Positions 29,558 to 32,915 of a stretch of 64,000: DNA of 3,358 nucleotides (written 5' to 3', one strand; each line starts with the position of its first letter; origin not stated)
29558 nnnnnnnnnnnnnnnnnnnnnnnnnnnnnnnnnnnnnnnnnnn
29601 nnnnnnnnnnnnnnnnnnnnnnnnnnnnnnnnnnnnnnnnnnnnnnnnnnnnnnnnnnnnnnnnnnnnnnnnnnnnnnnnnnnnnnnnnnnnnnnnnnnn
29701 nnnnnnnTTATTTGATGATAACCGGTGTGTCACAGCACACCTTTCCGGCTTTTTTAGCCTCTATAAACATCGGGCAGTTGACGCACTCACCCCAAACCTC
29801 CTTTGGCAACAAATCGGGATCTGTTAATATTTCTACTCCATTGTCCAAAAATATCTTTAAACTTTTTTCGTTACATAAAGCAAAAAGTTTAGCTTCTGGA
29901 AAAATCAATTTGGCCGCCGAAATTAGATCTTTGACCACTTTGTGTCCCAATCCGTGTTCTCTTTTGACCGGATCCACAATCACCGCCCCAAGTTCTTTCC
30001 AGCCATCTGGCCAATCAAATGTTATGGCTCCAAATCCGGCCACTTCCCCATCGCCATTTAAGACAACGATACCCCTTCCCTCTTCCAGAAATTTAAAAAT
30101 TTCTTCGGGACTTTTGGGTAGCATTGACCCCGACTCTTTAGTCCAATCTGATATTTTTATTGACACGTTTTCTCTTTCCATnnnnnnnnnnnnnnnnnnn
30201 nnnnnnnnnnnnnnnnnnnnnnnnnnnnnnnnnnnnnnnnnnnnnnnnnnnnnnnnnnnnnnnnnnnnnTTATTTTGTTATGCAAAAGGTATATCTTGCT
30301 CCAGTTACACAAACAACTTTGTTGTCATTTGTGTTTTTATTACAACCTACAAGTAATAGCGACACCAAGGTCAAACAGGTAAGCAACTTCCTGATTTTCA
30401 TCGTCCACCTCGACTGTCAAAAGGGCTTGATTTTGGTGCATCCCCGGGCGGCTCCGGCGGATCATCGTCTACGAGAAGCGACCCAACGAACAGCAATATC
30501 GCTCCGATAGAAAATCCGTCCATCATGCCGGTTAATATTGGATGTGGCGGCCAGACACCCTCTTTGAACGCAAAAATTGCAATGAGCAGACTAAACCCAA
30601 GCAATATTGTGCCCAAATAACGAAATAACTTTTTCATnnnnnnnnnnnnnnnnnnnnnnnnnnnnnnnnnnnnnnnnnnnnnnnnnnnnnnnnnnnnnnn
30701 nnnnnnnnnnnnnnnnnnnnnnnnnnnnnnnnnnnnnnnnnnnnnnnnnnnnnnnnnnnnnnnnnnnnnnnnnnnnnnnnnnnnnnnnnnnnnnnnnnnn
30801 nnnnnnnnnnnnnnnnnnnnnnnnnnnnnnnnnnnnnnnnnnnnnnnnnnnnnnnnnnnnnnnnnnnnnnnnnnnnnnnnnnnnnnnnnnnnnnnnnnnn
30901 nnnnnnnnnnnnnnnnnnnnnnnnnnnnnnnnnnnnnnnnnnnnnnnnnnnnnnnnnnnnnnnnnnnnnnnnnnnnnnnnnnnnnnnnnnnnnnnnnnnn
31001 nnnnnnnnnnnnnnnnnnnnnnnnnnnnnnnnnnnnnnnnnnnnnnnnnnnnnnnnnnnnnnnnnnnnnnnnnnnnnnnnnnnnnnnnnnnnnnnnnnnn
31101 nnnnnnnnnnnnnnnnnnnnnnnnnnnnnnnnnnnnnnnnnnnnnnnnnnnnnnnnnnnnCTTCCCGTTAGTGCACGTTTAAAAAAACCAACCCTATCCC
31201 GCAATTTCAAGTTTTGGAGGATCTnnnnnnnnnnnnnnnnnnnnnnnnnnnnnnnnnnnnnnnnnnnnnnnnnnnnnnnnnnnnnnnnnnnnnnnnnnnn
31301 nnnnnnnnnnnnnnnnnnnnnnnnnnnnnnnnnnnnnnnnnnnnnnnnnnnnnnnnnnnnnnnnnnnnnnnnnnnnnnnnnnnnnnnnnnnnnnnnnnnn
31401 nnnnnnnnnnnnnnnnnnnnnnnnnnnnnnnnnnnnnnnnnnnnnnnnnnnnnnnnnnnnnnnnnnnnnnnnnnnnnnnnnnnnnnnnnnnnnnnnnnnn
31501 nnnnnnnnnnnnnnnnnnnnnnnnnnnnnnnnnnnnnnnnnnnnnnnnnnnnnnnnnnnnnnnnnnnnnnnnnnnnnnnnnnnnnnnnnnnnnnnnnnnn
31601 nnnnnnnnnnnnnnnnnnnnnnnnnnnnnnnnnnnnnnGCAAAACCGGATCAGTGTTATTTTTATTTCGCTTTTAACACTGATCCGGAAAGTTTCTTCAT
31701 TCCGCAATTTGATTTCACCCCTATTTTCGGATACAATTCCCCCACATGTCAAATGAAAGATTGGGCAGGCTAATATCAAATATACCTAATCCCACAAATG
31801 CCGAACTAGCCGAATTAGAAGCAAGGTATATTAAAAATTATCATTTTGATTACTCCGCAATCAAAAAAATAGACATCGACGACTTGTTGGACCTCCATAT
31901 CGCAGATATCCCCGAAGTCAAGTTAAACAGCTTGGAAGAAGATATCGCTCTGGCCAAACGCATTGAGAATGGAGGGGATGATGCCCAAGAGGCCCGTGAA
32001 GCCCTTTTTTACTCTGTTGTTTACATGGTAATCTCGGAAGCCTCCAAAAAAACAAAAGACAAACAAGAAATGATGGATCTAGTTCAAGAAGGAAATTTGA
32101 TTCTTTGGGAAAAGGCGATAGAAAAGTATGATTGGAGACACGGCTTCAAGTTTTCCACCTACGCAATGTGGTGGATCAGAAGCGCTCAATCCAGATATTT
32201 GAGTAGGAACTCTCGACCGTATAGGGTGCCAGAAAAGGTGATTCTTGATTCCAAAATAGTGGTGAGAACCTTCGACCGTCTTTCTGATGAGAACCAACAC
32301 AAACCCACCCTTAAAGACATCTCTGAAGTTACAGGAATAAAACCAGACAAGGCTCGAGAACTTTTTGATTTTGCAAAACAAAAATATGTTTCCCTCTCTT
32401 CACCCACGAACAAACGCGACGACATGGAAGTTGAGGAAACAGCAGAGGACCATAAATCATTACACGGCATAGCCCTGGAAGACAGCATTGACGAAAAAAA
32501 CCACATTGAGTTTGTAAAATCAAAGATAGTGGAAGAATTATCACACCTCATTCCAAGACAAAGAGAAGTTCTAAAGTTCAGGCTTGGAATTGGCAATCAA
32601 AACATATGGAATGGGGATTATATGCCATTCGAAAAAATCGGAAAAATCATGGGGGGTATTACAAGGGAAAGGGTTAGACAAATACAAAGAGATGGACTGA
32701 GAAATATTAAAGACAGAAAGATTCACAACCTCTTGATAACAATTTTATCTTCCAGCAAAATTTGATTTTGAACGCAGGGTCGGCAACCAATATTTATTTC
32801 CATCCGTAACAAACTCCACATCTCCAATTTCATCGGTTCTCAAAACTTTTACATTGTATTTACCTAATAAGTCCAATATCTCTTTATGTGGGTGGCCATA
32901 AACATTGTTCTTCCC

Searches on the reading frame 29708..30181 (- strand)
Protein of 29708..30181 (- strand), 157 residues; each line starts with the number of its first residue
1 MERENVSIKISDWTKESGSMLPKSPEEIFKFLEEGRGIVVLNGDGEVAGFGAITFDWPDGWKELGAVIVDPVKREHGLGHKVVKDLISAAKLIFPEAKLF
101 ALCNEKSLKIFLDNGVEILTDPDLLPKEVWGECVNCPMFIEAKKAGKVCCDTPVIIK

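Call 13: find_homologous_proteins(query=window:29708-30181:-)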
Query window:29708-30181:- (157 aa): 27 proteins with E <= 0.001 among 60 candidates.
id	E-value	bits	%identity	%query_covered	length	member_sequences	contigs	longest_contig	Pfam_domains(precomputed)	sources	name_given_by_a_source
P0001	4.4e-97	341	99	97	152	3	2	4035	PF00583.32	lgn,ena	-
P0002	5.7e-80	285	79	100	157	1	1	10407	PF00583.32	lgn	-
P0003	5.7e-77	275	77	100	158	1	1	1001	-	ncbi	-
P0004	5.7e-76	272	74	100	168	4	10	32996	PF00583.32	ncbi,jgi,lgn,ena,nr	ncbi:MAG TPA: GNAT family N-acetyltransferase [Candidatus Saccharimonadales bacterium]|jgi:N-acetylg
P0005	1.4e-69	251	76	88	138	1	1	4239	PF00583.32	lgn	-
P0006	3.4e-67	243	69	98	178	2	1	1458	PF00583.32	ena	-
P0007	1.2e-65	238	70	94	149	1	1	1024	PF00583.32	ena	-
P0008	3.5e-64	234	66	100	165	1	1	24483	PF00583.32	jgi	jgi:N-acetylglutamate synthase-like GNAT family acetyltransferase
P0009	5.3e-64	233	65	100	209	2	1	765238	PF00583.32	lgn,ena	-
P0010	9.3e-64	232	65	100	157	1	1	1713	PF13508.14,PF00583.32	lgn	-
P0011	8.2e-62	226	61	100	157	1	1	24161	PF13508.14,PF00583.32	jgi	jgi:N-acetylglutamate synthase-like GNAT family acetyltransferase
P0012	7.2e-54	200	57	100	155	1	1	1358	PF13673.14,PF13508.14,PF08445.17,PF00583.32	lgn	-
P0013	2.0e-53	199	57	96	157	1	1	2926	PF13508.14,PF00583.32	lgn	-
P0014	2.6e-53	198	60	95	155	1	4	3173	PF13508.14,PF00583.32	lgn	-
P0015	2.7e-53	198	58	97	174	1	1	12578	PF00583.32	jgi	jgi:GNAT superfamily N-acetyltransferase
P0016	3.6e-53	198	58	100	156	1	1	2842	PF13508.14,PF00583.32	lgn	-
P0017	3.7e-53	198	58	97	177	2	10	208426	PF00583.32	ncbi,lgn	-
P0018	4.2e-52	194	55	97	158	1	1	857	PF13508.14,PF00583.32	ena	-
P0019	1.6e-51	193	56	98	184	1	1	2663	PF00583.32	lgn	-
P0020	5.7e-49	184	53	99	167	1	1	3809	PF00583.32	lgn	-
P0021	2.0e-48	182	54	99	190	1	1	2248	PF00583.32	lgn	-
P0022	2.8e-48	182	53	97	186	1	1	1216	PF00583.32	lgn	-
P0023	2.0e-47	179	55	99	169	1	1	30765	PF13508.14,PF00583.32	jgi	jgi:N-acetylglutamate synthase-like GNAT family acetyltransferase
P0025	1.9e-24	104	42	94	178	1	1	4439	PF00583.32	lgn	-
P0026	1.7e-23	101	42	96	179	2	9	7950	PF00583.32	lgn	-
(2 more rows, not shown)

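Call 14: find_encoding_contigs(protein=P0002, flank=4000, max_places=2)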
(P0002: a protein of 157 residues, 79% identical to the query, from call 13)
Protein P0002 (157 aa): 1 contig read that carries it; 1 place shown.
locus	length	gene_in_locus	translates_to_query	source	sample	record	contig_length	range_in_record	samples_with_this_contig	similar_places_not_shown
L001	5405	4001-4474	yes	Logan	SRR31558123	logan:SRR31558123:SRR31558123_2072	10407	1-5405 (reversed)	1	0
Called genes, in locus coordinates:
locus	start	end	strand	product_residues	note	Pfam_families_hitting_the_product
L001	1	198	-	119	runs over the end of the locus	PF01197:Ribosomal_L31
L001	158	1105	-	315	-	PF00892:EamA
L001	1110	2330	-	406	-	PF13393:tRNA-synt_His, PF00587:tRNA-synt_2b, PF03129:HGTP_anticodon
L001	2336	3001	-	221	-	-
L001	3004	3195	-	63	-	-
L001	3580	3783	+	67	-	-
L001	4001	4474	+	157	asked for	PF00583:Acetyltransf_1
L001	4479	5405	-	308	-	?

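Call 15: find_encoding_contigs(protein=P0004, flank=4000, max_places=3)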
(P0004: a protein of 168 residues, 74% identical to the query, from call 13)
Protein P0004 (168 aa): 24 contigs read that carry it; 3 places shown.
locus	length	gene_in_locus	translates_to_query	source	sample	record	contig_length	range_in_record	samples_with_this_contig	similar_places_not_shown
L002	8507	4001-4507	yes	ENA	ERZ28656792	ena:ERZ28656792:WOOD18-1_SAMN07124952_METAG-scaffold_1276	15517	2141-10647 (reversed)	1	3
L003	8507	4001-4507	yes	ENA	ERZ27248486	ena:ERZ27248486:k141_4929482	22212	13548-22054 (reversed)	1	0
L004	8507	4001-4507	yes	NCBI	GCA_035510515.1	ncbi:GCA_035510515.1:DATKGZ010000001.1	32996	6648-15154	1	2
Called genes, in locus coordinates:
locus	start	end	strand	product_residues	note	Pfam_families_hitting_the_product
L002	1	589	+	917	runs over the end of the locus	PF00133:tRNA-synt_1, PF09334:tRNA-synt_1g, PF13603:tRNA-synt_1_2, PF00133:tRNA-synt_1, PF08264:Anticodon_1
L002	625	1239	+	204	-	PF10531:SLBB, PF12836:HHH_3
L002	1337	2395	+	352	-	PF03772:Competence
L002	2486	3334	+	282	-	PF00753:Lactamase_B (weak)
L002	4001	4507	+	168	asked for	PF00583:Acetyltransf_1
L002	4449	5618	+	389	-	PF04389:Peptidase_M28, PF01546:Peptidase_M20, PF05343:Peptidase_M42 (weak), PF07687:M20_dimer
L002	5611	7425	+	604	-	PF03485:Arg_tRNA_synt_N, PF00750:tRNA-synt_1d, PF05746:DALR_1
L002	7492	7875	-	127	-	-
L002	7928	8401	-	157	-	-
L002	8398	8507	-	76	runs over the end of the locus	-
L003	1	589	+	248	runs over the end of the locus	?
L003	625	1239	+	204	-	PF10531:SLBB, PF12836:HHH_3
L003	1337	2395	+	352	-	PF03772:Competence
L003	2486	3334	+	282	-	PF00753:Lactamase_B (weak)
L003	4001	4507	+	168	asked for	PF00583:Acetyltransf_1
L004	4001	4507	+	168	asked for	PF00583:Acetyltransf_1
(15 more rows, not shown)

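Call 16: find_encoding_contigs(protein=P0008, flank=4000, max_places=2)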
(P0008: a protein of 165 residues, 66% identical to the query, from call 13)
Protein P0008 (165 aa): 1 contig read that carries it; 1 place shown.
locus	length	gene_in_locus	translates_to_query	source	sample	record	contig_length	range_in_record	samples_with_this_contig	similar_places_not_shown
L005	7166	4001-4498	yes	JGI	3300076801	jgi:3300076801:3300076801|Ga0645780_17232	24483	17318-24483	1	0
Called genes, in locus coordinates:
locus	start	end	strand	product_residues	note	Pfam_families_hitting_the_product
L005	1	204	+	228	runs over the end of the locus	PF22461:SLBB_2 (faint), PF10531:SLBB, PF12836:HHH_3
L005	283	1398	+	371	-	PF03772:Competence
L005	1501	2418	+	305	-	PF00753:Lactamase_B (faint)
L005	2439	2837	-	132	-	-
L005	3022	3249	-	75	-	-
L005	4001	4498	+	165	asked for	PF00583:Acetyltransf_1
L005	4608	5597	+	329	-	PF04389:Peptidase_M28, PF01546:Peptidase_M20, PF07687:M20_dimer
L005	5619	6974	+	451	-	PF03485:Arg_tRNA_synt_N, PF00750:tRNA-synt_1d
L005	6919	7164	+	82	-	?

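Call 17: find_encoding_contigs(protein=P0009, flank=4000, max_places=2)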
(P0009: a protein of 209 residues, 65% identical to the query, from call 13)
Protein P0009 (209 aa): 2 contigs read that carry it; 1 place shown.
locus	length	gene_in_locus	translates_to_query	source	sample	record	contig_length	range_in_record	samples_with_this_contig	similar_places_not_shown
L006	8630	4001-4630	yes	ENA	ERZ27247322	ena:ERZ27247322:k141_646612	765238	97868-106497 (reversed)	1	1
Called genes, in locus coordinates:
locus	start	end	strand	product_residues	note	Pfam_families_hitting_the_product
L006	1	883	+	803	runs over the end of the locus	PF00133:tRNA-synt_1, PF09334:tRNA-synt_1g, PF13603:tRNA-synt_1_2, PF00133:tRNA-synt_1, PF09334:tRNA-synt_1g (weak), PF08264:Anticodon_1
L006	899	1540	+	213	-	PF10531:SLBB, PF00633:HHH (weak), PF12836:HHH_3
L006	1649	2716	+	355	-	PF03772:Competence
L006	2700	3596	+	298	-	PF00753:Lactamase_B (faint)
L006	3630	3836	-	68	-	-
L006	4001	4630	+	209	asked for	PF00583:Acetyltransf_1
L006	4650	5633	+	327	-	PF05343:Peptidase_M42 (faint), PF01546:Peptidase_M20, PF07687:M20_dimer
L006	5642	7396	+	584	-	PF03485:Arg_tRNA_synt_N, PF00750:tRNA-synt_1d, PF05746:DALR_1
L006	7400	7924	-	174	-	PF06210:DUF1003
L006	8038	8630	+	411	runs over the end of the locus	PF00675:Peptidase_M16, PF05193:Peptidase_M16_C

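Call 25: find_encoding_contigs(protein=P0001, flank=4000, max_places=3)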
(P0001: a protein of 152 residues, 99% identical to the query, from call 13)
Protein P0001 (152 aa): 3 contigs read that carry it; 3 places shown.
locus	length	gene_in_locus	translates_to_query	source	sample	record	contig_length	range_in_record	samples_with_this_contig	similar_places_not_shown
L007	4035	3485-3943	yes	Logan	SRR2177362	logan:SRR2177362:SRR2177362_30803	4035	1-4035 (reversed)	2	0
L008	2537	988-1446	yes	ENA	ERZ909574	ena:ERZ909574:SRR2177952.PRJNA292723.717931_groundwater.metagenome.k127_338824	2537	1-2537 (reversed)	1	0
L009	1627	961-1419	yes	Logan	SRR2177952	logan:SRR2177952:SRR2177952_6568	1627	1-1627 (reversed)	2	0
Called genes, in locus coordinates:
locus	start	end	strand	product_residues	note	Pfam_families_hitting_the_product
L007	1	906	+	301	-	?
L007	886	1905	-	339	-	PF04542:Sigma70_r2, PF04539:Sigma70_r3 (weak), PF04545:Sigma70_r4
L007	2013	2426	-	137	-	-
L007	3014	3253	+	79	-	-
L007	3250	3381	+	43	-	-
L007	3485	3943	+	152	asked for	PF00583:Acetyltransf_1 (weak)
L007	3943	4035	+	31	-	?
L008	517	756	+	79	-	-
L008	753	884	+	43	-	-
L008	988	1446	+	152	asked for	PF00583:Acetyltransf_1 (weak)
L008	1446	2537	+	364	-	?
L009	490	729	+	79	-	-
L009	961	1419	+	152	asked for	PF00583:Acetyltransf_1 (weak)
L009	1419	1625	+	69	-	?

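Call 26: find_encoding_contigs(protein=P0005, flank=4000, max_places=2)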
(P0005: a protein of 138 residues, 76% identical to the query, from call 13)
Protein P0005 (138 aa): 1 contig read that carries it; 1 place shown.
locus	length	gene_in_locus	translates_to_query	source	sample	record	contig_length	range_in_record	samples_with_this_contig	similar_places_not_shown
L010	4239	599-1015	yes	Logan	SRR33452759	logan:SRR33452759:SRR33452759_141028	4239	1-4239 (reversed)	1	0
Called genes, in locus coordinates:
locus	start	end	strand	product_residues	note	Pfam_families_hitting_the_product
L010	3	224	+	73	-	?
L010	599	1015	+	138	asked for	PF00583:Acetyltransf_1 (weak)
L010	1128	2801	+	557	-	PF03485:Arg_tRNA_synt_N, PF00750:tRNA-synt_1d, PF05746:DALR_1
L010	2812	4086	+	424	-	PF00675:Peptidase_M16, PF05193:Peptidase_M16_C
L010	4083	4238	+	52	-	?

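Call 27: find_encoding_contigs(protein=P0011, flank=4000, max_places=2)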
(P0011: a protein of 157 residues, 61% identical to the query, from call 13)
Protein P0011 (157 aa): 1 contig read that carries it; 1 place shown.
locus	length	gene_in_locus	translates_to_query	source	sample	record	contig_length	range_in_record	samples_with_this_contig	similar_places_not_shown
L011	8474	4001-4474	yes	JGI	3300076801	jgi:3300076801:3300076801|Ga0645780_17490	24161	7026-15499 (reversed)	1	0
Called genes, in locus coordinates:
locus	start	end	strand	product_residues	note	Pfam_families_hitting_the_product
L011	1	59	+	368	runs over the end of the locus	PF03772:Competence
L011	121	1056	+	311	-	PF00753:Lactamase_B, PF12706:Lactamase_B_2 (weak)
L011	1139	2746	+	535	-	-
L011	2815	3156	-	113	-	-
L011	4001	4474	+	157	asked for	PF00583:Acetyltransf_1, PF13508:Acetyltransf_7 (weak)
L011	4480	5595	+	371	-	PF04389:Peptidase_M28, PF01546:Peptidase_M20, PF07687:M20_dimer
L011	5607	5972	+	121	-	PF01588:tRNA_bind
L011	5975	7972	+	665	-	PF03485:Arg_tRNA_synt_N, PF00750:tRNA-synt_1d, PF05746:DALR_1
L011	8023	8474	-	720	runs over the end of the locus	PF02543:Carbam_trans_N, PF16861:Carbam_trans_C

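Call 46: list_cluster_members(proteins=[P0028, window:29708-30181:-])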
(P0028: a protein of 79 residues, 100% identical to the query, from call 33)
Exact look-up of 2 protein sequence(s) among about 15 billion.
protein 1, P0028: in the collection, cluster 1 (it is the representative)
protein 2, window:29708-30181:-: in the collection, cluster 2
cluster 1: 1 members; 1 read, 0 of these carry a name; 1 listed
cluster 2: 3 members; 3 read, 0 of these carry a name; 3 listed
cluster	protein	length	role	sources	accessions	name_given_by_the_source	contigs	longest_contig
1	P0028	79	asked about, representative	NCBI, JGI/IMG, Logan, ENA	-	-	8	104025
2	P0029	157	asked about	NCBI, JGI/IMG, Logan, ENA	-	-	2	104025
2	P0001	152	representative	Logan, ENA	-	-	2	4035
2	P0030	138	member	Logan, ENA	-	-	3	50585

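Call 47: search_protein_families(library=pfam, proteins=[window:29708-30181:-], max_evalue=0.01)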
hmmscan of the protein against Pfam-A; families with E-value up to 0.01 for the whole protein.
window:29708-30181:- (157 aa): 2 families
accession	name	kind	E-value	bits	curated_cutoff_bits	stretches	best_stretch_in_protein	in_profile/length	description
PF00583.31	Acetyltransf_1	-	6.2e-07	30.1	20.7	1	22-93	17-91/116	Acetyltransferase (GNAT) family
PF13508.13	Acetyltransf_7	-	0.00082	20.1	27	1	37-91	4-57/84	Acetyltransferase (GNAT) domain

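Call 51: find_encoding_contigs(protein=P0003, flank=1000, max_places=2)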
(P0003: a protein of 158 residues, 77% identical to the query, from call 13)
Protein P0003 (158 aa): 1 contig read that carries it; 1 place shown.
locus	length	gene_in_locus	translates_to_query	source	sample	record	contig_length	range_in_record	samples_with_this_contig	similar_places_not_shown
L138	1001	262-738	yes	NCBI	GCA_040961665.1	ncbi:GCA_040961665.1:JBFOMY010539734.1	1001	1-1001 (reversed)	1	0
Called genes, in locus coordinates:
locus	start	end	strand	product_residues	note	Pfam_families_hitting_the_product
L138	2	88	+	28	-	?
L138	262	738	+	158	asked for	-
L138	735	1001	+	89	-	?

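Call 52: find_encoding_contigs(protein=P0006, flank=1500, max_places=2)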
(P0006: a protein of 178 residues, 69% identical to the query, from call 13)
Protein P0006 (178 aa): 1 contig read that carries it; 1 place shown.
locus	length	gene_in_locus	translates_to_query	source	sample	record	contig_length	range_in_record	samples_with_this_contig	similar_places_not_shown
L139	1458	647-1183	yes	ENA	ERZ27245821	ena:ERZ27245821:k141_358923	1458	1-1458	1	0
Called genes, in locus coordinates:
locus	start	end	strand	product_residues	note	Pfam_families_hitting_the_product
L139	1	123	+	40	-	?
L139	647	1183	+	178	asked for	PF00583:Acetyltransf_1 (weak)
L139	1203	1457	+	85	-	?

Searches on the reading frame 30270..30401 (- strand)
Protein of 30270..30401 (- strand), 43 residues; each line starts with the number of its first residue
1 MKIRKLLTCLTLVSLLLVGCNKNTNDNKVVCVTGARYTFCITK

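Call 47: search_protein_families(library=pfam, proteins=[window:30270-30401:-], max_evalue=0.01)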
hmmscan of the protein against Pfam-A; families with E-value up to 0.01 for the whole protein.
window:30270-30401:- (43 aa): 0 families

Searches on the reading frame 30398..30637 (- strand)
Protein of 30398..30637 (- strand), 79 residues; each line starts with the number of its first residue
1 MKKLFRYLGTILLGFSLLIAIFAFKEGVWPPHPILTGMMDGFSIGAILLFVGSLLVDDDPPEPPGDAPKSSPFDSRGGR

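Call 33: find_homologous_proteins(query=window:30401-30637:-, max_evalue=1)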
Query seq(79 aa) (79 aa): 1 proteins with E <= 1 among 16 candidates.
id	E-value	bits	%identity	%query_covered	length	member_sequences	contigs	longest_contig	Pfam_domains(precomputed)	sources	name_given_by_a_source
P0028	1.6e-45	171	100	100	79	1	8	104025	-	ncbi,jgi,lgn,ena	-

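Call 35: find_encoding_contigs(protein=P0028, flank=1500, max_places=10)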
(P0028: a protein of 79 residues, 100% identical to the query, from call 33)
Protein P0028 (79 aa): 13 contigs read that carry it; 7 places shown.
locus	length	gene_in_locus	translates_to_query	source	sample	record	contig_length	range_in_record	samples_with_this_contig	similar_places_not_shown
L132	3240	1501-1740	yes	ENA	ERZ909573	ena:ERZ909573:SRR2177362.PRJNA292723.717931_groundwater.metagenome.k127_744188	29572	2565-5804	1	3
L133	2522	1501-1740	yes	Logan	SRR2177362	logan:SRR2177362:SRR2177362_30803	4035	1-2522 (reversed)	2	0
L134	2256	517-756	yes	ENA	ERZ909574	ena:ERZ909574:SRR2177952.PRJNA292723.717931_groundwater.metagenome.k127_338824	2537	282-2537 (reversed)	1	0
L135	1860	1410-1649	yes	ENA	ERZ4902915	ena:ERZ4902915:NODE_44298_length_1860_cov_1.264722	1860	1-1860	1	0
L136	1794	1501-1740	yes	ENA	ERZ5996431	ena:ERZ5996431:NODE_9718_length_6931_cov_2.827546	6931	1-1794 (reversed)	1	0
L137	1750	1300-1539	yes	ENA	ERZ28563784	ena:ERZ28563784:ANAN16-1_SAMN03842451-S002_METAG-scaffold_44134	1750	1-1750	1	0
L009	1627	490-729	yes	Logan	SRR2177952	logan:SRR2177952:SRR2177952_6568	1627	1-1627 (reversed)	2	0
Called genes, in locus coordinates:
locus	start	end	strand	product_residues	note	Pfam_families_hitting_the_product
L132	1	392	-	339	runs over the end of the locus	PF04542:Sigma70_r2, PF04539:Sigma70_r3 (weak), PF04545:Sigma70_r4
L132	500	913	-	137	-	-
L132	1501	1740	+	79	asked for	-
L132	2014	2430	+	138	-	PF00583:Acetyltransf_1 (weak)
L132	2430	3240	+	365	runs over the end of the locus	PF04389:Peptidase_M28, PF05343:Peptidase_M42 (faint), PF01546:Peptidase_M20, PF07687:M20_dimer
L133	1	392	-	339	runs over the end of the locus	PF04542:Sigma70_r2, PF04539:Sigma70_r3 (weak), PF04545:Sigma70_r4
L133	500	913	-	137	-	-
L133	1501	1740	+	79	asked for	-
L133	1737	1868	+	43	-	-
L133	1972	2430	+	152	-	PF00583:Acetyltransf_1 (weak)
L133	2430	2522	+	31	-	?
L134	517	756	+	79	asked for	-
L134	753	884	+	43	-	-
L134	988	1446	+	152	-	PF00583:Acetyltransf_1 (weak)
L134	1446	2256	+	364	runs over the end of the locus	?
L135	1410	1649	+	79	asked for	-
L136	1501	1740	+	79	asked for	-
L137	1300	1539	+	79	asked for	-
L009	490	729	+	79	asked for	-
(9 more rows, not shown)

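Call 47: search_protein_families(library=pfam, proteins=[window:30398-30637:-], max_evalue=0.01)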
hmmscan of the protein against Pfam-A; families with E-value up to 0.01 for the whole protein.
window:30398-30637:- (79 aa): 0 families

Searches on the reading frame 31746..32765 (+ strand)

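Call 47: search_protein_families(library=pfam, proteins=[window:31746-32765:+], max_evalue=0.01)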
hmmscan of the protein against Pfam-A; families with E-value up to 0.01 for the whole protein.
window:31746-32765:+ (339 aa): 3 families
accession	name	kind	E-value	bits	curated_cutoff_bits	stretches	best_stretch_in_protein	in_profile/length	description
PF04542.20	Sigma70_r2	-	1.6e-14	53.9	24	1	94-157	8-70/71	Sigma-70 region 2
PF04545.22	Sigma70_r4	-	5.9e-10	38.9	24.1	1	265-322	2-49/50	Sigma-70, region 4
PF04539.22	Sigma70_r3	-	2.9e-07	30.9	25.3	1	173-236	7-69/78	Sigma-70 region 3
